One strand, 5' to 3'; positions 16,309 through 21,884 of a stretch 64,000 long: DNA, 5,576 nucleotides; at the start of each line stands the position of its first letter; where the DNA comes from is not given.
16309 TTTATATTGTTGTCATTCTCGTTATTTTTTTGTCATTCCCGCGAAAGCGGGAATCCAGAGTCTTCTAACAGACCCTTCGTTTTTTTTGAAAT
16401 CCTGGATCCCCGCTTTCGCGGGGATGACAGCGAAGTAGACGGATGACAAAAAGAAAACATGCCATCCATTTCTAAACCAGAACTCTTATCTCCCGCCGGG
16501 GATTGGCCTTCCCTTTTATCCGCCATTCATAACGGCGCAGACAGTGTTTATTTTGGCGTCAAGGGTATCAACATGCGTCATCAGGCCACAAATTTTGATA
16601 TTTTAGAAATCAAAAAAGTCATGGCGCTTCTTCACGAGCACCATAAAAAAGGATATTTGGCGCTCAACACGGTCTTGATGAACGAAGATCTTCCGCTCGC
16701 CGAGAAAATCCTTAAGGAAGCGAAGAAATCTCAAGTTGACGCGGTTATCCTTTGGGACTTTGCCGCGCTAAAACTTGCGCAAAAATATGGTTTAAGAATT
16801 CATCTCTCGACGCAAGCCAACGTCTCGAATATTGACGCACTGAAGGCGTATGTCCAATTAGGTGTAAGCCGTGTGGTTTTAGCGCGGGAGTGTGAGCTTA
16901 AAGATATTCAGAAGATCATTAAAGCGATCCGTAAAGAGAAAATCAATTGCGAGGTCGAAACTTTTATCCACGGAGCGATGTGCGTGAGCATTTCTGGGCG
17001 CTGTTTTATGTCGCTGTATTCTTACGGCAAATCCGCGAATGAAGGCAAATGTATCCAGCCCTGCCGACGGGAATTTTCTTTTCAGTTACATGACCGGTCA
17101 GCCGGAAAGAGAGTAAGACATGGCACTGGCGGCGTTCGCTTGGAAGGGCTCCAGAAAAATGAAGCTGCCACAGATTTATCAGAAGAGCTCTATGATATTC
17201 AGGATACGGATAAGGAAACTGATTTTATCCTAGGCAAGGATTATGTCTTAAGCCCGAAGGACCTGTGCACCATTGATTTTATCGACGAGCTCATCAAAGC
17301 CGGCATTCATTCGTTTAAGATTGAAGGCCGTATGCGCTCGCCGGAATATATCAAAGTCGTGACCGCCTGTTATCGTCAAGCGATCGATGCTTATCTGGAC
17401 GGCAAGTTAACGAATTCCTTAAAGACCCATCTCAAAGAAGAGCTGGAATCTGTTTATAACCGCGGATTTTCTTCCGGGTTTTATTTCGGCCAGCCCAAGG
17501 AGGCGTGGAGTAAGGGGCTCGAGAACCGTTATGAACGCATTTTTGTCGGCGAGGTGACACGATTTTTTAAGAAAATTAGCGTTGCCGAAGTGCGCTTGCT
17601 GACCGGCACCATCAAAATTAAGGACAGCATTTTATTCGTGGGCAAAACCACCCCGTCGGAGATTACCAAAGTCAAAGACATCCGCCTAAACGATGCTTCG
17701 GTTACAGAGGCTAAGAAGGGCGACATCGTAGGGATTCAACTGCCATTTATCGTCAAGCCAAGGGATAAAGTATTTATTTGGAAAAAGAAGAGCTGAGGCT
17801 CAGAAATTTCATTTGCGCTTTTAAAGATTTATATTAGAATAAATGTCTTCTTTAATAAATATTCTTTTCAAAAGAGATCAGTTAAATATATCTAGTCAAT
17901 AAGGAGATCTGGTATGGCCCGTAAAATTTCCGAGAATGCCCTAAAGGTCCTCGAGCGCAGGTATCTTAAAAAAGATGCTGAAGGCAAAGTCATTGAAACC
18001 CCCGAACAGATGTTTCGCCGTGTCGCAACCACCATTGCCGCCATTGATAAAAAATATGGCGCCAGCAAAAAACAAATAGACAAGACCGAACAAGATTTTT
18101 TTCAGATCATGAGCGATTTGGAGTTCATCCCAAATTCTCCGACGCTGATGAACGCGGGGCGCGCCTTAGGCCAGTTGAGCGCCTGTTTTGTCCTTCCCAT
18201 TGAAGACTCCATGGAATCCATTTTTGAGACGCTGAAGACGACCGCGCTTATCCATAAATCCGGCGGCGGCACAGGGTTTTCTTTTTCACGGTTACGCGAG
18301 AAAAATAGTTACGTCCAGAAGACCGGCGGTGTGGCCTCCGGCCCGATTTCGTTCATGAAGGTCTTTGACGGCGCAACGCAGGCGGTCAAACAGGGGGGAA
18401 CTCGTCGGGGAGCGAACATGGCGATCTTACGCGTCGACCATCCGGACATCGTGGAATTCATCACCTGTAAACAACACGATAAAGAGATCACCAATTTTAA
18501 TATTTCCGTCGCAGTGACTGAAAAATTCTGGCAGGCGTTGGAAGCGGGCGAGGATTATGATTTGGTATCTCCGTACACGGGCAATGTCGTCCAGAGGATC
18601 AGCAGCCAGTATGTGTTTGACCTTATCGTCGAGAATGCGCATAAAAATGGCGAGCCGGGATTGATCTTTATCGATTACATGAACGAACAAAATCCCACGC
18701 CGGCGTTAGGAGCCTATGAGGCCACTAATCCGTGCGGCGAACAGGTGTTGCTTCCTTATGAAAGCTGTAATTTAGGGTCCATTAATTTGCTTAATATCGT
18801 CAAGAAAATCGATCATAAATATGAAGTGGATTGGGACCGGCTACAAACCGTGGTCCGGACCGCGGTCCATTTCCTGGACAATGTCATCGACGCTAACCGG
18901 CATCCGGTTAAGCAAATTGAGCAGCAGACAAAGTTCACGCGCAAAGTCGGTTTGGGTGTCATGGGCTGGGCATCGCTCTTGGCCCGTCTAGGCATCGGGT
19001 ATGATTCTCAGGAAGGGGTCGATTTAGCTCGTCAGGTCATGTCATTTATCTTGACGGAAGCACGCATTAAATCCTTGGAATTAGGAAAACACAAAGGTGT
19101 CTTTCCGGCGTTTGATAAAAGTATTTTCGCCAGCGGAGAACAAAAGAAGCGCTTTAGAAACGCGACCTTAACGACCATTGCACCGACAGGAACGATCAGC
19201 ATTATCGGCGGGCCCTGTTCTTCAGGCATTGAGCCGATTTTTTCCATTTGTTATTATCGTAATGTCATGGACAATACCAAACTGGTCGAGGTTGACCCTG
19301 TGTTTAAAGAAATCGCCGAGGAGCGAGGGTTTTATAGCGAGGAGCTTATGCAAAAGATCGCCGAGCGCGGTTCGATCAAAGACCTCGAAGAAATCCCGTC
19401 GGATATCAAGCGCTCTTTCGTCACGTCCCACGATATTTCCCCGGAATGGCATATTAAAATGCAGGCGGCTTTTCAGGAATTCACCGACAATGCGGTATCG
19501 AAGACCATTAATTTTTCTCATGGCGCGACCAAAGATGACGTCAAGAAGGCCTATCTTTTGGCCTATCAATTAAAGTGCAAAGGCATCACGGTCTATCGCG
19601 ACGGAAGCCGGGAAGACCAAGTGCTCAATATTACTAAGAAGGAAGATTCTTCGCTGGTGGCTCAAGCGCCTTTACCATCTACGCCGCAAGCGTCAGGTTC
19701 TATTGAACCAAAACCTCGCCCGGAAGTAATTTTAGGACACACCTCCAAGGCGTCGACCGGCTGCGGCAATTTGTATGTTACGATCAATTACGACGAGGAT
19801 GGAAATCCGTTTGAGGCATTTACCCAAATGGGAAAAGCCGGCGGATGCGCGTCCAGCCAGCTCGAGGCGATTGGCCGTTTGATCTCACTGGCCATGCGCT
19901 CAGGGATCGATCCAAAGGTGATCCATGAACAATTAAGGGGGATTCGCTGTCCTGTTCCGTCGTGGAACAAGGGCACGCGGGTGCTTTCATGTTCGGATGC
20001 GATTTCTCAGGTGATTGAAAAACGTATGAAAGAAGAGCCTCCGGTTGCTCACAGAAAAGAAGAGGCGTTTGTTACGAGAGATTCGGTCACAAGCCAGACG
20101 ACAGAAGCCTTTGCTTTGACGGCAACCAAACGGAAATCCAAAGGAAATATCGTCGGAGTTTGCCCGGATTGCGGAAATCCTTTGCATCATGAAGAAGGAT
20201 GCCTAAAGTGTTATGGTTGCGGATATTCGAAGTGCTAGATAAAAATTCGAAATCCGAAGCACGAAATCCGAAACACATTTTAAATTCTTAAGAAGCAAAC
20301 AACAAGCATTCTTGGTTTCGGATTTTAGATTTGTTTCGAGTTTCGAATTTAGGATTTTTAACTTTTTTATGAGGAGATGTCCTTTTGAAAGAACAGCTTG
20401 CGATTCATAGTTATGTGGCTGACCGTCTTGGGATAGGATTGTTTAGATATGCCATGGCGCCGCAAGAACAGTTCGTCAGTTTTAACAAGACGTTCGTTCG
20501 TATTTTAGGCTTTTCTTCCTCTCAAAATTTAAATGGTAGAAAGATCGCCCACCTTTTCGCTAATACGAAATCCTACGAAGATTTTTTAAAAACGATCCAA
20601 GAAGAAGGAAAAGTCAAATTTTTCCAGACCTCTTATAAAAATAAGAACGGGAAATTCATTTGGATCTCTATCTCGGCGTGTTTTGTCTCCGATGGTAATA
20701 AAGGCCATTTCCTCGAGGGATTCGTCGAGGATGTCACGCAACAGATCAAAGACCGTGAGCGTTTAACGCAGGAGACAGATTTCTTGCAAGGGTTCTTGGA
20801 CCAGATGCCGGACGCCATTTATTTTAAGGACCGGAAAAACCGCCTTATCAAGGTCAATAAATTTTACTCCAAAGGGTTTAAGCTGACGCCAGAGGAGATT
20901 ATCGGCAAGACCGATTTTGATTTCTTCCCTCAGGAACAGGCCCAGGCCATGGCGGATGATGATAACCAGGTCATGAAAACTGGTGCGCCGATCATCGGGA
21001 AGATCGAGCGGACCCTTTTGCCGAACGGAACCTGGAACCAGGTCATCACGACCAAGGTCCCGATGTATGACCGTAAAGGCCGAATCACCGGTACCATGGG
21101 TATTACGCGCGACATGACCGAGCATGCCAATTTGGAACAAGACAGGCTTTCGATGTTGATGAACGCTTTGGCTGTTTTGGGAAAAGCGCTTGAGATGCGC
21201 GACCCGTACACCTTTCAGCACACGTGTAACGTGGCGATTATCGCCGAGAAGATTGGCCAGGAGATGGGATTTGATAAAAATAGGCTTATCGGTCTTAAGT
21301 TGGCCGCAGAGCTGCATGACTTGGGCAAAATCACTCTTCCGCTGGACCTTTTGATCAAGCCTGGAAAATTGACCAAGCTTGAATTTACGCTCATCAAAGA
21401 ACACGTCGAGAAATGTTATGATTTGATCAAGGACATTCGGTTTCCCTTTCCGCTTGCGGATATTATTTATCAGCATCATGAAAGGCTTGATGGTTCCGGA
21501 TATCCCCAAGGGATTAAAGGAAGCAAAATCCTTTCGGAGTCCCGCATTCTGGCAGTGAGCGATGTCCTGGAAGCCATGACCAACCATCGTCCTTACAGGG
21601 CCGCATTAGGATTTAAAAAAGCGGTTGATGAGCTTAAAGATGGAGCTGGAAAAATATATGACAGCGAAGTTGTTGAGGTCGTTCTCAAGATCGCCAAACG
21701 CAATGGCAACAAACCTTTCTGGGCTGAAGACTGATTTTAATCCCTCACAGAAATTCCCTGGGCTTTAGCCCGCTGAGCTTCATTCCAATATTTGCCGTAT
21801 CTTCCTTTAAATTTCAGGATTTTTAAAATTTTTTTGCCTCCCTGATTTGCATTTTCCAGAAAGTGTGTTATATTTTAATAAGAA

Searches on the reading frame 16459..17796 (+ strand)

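Call 47: search_protein_families(library=pfam, proteins=[window:16459-17796:+], max_evalue=0.00001)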
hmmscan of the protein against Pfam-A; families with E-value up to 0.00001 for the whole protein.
window:16459-17796:+ (445 aa): 2 families
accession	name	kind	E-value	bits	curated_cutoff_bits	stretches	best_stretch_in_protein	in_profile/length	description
PF01136.24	Peptidase_U32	-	3.6e-77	259.2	22.4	1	81-347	4-232/233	Peptidase family U32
PF03144.31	GTP_EFTU_D2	-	5.2e-06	27.2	30.3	0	375-428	3-58/73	Elongation factor Tu domain 2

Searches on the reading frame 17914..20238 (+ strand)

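Call 47: search_protein_families(library=pfam, proteins=[window:17914-20238:+], max_evalue=0.00001)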
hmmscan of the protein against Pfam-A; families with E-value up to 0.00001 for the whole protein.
window:17914-20238:+ (774 aa): 3 families
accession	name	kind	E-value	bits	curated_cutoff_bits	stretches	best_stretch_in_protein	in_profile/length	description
PF02867.20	Ribonuc_red_lgC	-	1.8e-135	453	23.9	1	89-561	1-523/523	Ribonucleotide reductase, barrel domain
PF00317.26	Ribonuc_red_lgN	-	3.2e-25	88.4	28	1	4-86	2-77/77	Ribonucleotide reductase, all-alpha domain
PF12637.14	TSCPD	-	5.3e-21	75.2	22.8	1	612-703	6-86/88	TSCPD domain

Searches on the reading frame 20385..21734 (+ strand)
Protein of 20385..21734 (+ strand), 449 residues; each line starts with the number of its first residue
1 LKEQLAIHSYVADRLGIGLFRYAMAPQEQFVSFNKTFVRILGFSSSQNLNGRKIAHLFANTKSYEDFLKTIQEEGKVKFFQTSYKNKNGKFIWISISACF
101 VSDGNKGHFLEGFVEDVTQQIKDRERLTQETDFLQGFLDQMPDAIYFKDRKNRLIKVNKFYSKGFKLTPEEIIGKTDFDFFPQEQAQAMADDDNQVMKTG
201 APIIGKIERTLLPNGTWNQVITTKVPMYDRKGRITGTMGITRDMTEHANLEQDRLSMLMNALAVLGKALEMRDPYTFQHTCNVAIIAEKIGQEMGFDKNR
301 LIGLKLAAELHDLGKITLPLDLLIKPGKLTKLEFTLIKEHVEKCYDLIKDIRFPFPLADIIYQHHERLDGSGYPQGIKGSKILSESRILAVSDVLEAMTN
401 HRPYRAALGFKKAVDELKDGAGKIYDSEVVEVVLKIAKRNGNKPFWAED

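Call 47: search_protein_families(library=pfam, proteins=[window:20385-21734:+], max_evalue=0.00001)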
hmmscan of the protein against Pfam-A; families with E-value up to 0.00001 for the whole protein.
window:20385-21734:+ (449 aa): 6 families
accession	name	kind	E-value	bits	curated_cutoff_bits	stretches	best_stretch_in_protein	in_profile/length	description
PF13487.12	HD_5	-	2.7e-38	131.8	27.2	1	264-429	2-170/170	HD domain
PF08448.16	PAS_4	-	2.2e-23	83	23.1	1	138-247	1-108/110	PAS fold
PF13426.13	PAS_9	-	1.9e-20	73.5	27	2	26-119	9-103/103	PAS domain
PF01966.28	HD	-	4.4e-17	62.9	22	1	276-398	1-116/116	HD domain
PF00989.32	PAS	-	5.2e-17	62.3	22.6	1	133-244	2-113/113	PAS fold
PF08447.18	PAS_3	-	6.8e-06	26.7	25.6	0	31-106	2-80/89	PAS fold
